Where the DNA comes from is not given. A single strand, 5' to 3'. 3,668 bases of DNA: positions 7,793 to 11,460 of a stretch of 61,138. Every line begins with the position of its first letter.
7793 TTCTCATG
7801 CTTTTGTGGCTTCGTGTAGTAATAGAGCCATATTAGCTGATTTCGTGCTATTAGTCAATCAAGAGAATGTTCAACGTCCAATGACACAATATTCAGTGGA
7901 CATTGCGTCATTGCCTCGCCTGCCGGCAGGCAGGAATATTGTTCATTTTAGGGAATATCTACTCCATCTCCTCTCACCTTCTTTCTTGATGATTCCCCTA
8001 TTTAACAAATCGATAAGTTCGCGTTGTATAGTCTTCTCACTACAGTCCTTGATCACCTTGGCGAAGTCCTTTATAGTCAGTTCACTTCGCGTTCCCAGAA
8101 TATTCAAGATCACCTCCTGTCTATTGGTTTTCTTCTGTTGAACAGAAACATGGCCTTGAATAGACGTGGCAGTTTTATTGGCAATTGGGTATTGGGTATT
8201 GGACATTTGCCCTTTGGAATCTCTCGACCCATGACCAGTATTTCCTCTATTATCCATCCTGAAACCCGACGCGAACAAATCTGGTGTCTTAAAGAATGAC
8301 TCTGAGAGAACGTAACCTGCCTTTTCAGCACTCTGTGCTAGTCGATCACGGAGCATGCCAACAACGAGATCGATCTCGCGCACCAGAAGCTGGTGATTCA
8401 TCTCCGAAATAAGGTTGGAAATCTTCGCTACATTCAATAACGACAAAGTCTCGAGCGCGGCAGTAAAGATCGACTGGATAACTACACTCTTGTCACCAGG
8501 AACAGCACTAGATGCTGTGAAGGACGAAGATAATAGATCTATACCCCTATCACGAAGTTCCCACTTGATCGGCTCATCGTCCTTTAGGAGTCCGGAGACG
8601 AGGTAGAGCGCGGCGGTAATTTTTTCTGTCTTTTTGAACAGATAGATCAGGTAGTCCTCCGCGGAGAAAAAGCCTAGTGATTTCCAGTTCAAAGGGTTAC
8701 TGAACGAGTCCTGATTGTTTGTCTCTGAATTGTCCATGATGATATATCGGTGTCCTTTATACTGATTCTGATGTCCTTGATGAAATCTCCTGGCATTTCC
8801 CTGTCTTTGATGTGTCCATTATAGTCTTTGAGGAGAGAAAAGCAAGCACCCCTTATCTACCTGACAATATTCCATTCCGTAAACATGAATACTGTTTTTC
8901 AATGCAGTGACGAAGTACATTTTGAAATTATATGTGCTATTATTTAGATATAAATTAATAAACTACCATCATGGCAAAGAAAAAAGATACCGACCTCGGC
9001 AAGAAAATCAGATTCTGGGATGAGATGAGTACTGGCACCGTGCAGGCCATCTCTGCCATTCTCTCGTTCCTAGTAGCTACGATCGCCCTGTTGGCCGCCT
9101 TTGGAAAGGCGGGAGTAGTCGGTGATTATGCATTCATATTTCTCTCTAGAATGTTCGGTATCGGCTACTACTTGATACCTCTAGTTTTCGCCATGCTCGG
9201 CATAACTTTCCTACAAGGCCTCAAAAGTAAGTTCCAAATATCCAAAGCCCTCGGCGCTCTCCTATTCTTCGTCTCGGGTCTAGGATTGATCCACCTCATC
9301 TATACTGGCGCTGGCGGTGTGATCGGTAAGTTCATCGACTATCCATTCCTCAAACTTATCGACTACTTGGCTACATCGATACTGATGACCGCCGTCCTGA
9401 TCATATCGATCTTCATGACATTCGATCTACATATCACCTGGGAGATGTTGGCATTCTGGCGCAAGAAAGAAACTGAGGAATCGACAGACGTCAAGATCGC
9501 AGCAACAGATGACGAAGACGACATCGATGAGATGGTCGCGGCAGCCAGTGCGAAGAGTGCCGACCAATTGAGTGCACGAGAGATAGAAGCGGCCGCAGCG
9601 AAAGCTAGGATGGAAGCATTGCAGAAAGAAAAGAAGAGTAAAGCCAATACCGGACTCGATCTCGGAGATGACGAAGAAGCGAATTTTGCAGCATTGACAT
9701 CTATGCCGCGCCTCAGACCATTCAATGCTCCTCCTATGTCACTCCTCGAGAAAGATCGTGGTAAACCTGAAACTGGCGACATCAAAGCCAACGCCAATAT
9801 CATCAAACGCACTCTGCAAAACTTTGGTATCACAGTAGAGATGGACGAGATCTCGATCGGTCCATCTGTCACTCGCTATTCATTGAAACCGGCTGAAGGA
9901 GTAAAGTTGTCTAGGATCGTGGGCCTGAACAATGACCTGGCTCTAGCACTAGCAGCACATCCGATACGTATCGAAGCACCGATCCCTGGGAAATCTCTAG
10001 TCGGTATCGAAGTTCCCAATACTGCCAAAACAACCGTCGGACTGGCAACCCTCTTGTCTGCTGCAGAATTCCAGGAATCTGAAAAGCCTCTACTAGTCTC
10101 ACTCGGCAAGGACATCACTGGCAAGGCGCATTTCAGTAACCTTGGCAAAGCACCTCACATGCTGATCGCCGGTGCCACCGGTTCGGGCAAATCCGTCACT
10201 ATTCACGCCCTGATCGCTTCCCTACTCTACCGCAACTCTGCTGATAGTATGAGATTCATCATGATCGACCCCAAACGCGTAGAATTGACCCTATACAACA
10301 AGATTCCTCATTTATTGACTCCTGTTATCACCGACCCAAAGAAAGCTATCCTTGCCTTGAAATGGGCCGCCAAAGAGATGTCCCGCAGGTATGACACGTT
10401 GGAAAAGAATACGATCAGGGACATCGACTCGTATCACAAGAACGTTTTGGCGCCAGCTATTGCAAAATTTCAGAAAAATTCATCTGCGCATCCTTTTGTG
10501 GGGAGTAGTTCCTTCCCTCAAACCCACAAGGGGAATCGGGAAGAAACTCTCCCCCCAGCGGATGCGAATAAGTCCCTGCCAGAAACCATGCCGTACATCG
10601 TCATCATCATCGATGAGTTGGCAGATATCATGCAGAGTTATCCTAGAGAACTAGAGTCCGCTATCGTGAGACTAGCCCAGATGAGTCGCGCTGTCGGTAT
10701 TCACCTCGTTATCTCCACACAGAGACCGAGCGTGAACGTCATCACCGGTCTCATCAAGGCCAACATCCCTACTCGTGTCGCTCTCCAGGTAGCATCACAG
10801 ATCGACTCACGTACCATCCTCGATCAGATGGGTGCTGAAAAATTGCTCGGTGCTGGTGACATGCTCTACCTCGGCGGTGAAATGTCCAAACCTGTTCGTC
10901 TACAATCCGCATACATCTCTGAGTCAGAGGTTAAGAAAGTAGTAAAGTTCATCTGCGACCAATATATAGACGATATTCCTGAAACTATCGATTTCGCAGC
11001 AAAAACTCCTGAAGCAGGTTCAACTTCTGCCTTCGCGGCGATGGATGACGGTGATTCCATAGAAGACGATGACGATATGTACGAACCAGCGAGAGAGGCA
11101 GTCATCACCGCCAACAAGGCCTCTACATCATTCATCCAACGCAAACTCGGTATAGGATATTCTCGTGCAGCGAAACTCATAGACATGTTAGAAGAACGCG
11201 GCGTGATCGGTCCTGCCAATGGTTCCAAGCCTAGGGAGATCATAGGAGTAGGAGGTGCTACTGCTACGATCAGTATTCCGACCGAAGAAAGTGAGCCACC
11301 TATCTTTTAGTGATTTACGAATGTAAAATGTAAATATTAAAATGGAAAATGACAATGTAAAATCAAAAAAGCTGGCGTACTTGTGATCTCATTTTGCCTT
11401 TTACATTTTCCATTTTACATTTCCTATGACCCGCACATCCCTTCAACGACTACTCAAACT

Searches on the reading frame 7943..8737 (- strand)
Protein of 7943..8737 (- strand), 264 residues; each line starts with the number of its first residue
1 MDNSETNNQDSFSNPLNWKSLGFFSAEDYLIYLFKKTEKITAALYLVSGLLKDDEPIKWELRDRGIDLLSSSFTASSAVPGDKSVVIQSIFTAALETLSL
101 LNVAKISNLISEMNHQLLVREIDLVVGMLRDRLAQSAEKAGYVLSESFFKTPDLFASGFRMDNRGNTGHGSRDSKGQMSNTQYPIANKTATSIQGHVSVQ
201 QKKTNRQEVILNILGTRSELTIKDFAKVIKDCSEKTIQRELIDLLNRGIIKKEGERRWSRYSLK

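Call 53: search_protein_families(library=pfam, proteins=[window:7943-8737:-], max_evalue=0.001)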
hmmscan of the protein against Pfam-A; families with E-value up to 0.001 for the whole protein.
window:7943-8737:- (264 aa): 0 families

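Call 90: search_protein_families(library=pfam, proteins=[window:7943-8737:-], max_evalue=1)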
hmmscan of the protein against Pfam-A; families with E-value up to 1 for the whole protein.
window:7943-8737:- (264 aa): 4 families
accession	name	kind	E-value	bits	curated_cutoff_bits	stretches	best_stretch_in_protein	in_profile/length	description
PF08220.18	HTH_DeoR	-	0.058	13.6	21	1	206-252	1-46/57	DeoR-like helix-turn-helix domain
PF25213.1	HVO_A0261_N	-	0.082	13.2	35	1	231-255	35-59/86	HVO_A0261 N-terminal domain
PF08280.17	HTH_Mga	-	0.17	12.3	23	1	202-239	2-38/59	M protein trans-acting positive regulator (MGA) HTH domain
PF22979.2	HTH_69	-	0.21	11.9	27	1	220-260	27-67/69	Winged helix-turn-helix domain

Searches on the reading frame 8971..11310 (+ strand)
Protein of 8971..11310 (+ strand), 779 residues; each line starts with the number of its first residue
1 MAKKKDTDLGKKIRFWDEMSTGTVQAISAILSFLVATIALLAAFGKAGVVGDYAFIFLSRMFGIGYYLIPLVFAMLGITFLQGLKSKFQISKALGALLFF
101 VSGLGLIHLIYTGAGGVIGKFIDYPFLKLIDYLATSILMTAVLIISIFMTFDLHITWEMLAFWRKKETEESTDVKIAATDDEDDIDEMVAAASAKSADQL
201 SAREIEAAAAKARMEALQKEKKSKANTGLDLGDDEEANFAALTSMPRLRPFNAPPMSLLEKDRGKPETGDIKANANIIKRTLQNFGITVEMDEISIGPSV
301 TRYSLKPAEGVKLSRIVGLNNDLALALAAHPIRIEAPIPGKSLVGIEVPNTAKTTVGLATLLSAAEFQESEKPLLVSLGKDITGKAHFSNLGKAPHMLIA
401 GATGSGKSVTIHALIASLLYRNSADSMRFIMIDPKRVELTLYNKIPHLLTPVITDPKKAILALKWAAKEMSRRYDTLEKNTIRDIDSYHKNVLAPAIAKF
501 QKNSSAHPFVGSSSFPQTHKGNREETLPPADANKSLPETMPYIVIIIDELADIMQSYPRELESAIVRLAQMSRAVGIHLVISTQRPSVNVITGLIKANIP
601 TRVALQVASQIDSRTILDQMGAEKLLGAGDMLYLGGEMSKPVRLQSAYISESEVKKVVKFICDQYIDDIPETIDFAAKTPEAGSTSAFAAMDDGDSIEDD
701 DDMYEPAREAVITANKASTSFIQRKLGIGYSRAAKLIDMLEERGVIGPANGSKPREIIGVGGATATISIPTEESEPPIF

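Call 12: search_protein_families(library=pfam, proteins=[window:8971-11310:+])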
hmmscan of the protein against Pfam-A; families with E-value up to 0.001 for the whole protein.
window:8971-11310:+ (779 aa): 7 families
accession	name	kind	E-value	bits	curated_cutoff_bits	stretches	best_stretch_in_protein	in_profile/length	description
PF01580.24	FtsK_SpoIIIE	-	1.7e-59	201.4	24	1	359-588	3-221/221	FtsK/SpoIIIE family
PF17854.6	FtsK_alpha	-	1.5e-29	102.5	22.9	1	254-350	2-101/101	FtsK alpha domain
PF09397.16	FtsK_gamma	-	1.2e-25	89.4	30.6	1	698-758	1-61/63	Ftsk gamma domain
PF13491.11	FtsK_4TM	-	1.9e-05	24.8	23.1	1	47-155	47-163/171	4TM region of DNA translocase FtsK/SpoIIIE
PF01935.23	DUF87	-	6.4e-05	23.6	23.2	1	395-434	24-60/220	Helicase HerA, central domain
PF05673.19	DUF815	-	0.0007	19.3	23.8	0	386-461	45-111/249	Protein of unknown function (DUF815)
PF04851.21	ResIII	-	0.00094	19.6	22.5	0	394-549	23-133/164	Type III restriction enzyme, res subunit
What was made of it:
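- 8971..11310 (+): Host gene ftsK (DNA translocase, 779 aa). Pfam FtsK_4TM, alpha, SpoIIIE and gamma domains (call 12).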

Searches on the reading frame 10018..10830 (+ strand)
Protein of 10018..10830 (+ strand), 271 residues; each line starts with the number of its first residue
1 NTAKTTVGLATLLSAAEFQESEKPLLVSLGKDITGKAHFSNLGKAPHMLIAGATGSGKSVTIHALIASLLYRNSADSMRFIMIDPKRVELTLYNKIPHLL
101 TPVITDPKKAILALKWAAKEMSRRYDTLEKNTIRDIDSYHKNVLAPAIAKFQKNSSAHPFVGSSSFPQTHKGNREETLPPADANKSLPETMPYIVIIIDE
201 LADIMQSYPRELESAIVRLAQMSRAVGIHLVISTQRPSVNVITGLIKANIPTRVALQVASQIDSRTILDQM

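Call 95: search_solved_structures(query=window:10018-10830:+, show_alignments=1, max_evalue=1e-20)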
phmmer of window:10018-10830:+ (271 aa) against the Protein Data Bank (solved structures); distinct sequences matched with E-value up to 1e-20: 4.
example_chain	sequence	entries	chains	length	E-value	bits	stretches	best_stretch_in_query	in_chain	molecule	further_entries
2ius_A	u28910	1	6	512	2.1e-67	230.4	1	3-270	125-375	DNA TRANSLOCASE FTSK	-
2iuu_A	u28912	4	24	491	2.8e-62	213.7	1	6-270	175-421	DNA TRANSLOCASE FTSK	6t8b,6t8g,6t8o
2iut_A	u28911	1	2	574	4.7e-62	212.9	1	6-270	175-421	DNA TRANSLOCASE FTSK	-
4nh0_A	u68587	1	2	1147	1.7e-21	80.1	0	188-268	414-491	Cell divisionFtsK/SpoIIIE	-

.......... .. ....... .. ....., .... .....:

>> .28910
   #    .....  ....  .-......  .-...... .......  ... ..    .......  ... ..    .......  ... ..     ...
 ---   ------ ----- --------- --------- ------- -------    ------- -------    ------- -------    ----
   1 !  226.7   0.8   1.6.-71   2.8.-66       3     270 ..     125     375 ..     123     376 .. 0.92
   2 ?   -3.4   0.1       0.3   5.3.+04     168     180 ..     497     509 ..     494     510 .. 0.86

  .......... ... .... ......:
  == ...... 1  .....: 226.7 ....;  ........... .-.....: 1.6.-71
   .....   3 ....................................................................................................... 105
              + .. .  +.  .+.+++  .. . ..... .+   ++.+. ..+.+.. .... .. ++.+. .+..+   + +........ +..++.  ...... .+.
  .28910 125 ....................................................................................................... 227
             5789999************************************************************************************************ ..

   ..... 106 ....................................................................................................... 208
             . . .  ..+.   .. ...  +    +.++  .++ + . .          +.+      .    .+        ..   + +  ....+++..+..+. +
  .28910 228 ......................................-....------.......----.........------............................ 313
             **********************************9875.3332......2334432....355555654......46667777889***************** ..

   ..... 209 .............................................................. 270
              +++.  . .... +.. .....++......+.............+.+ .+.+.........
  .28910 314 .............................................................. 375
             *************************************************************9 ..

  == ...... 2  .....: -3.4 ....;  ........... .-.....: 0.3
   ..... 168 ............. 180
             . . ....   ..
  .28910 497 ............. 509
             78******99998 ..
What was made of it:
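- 10486..10566 (+): Family A element, ftsK copy (host gene on the + strand, so opposite orientation relative to its host; frame +0: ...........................). It lies in the variable loop before Walker B of the FtsK motor (call 95).
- On RPE-like protein-coding palindromic repeats (functional class): The FtsK copy sits in a variable loop (call 95).
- It sits in a variable loop of FtsK (call 95).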
